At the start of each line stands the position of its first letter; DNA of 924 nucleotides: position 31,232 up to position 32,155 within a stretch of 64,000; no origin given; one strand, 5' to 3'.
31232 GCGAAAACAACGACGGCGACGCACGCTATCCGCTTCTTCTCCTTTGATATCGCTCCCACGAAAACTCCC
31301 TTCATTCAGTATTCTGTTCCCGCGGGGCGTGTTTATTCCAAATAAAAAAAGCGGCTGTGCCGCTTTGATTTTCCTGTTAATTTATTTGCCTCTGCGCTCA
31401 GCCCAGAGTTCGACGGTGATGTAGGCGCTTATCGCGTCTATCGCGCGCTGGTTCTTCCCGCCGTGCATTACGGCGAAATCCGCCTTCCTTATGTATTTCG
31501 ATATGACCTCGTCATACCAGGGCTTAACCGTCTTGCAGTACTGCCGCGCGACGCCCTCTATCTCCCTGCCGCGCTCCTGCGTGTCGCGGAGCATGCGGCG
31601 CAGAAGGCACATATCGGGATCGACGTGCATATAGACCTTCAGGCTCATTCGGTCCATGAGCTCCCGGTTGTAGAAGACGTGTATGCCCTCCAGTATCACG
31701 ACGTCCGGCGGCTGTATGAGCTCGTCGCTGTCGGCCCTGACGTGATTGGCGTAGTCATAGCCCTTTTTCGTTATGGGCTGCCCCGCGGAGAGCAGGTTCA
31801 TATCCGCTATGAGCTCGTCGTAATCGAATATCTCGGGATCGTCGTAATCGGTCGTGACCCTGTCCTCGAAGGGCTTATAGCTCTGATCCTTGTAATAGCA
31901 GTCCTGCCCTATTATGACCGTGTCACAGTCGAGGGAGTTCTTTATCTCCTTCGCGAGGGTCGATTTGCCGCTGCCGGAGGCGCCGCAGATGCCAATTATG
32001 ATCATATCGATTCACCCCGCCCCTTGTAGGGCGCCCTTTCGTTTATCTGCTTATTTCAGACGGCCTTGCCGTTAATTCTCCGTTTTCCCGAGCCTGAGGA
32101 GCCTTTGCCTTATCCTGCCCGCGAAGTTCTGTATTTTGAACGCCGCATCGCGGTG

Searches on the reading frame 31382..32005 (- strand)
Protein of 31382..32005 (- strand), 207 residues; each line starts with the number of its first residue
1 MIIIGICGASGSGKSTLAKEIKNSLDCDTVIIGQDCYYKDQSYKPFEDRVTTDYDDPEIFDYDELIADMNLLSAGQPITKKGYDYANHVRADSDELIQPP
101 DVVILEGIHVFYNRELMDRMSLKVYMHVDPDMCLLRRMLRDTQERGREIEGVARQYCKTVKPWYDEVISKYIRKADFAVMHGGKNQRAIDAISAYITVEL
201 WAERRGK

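Call 3: search_protein_families(library=pfam, proteins=[window:31382-32005:-], max_evalue=1)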
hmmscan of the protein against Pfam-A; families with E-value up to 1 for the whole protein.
window:31382-32005:- (207 aa): 28 families (the best 25 are shown)
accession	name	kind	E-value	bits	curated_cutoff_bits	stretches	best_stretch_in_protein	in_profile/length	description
PF00485.24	PRK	-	4.4e-37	128.2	22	1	3-185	1-193/196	Phosphoribulokinase / Uridine kinase family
PF13238.12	AAA_18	-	5.7e-10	40.2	29.4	1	4-148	1-119/128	AAA domain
PF01712.25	dNK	-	2.6e-06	27.8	27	1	93-171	97-170/203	Deoxynucleoside kinase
PF13207.12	AAA_17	-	3.9e-05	24.4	27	1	8-33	2-27/136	AAA domain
PF13671.12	AAA_33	-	0.00027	21.7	27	1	6-40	4-36/143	AAA domain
PF13401.12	AAA_22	-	0.0003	21.5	27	1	4-57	8-61/130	AAA domain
PF00005.33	ABC_tran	-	0.00085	20.4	25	1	3-38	13-51/137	ABC transporter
PF00910.28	RNA_helicase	-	0.0011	19.8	21.5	1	6-68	3-61/105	RNA helicase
PF00931.28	NB-ARC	-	0.0056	16.4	23.5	1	3-25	20-42/248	NB-ARC domain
PF13479.12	AAA_24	-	0.02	15.2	27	1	4-29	5-30/195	AAA domain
PF03193.22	RsgA_GTPase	-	0.028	14.7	30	1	6-30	111-135/174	RsgA GTPase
PF13191.12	AAA_16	-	0.029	15.3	32.6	1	6-29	29-52/167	AAA ATPase domain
PF06414.18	Zeta_toxin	-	0.033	14.1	22.3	1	6-37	21-54/199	Zeta toxin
PF07931.18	CPT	-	0.045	14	22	1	3-40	3-40/172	Chloramphenicol phosphotransferase-like protein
PF13555.12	AAA_29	-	0.047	13.9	27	1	6-17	27-38/61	P-loop containing region of AAA domain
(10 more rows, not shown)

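Call 4: search_protein_families(library=ncbifam, proteins=[window:31382-32005:-], max_evalue=1)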
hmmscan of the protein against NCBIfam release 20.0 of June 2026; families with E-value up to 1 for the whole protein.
window:31382-32005:- (207 aa): 67 families (the best 25 are shown)
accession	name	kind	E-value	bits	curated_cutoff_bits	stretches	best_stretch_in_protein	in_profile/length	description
NF004018.0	PRK05480.1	equivalog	4.8e-63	212.4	180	1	1-197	6-203/210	uridine kinase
TIGR00235.1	udk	equivalog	6.1e-58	195.9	220.3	1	2-197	7-203/207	uridine kinase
NF005655.0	PRK07429.1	subfamily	2.9e-23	82.5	236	1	2-196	9-200/326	phosphoribulokinase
NF006085.0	PRK08233.1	equivalog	4.6e-10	39.6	198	1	2-182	6-162/184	hypothetical protein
NF004861.0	PRK06217.1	equivalog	2.3e-08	33.6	203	2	4-50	4-48/183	hypothetical protein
NF006746.0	PRK09270.1-5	subfamily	2.1e-06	26.8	250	1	2-141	22-167/210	nucleoside/nucleotide kinase family protein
NF005576.0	PRK07261.1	equivalog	2.4e-06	27.4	224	1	4-32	3-31/171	DNA topology modulation protein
NF005257.0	PRK06762.3-2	equivalog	2.9e-06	27.1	202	1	3-40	7-44/170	hypothetical protein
TIGR00554.2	panK_bact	equivalog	6e-06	25.7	235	1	3-125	84-212/310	type I pantothenate kinase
NF005255.0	PRK06762.2-2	equivalog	7.3e-06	26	140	1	3-36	5-38/163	hypothetical protein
NF006744.0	PRK09270.1-3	equivalog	1.4e-05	24.7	281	1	2-181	24-210/213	nucleoside/nucleotide kinase family protein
NF006743.0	PRK09270.1-2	equivalog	2.7e-05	23.3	227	1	3-179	30-212/217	nucleoside/nucleotide kinase family protein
NF005115.0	PRK06547.1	equivalog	5.8e-05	22.6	173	1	1-37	15-51/172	hypothetical protein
NF040667.1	hom_kin_desulfo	exception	8.7e-05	22.5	197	2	101-190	70-156/163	homoserine kinase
NF005994.0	PRK08118.1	equivalog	0.00029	20.9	215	1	4-41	4-39/172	DNA topology modulation protein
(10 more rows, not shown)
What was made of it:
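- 31382..32005 (-): udk (uridine kinase), probably co-transcribed. A housekeeping neighbour, not part of the system. NF004018, E = 4.8e-63 (call 4).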
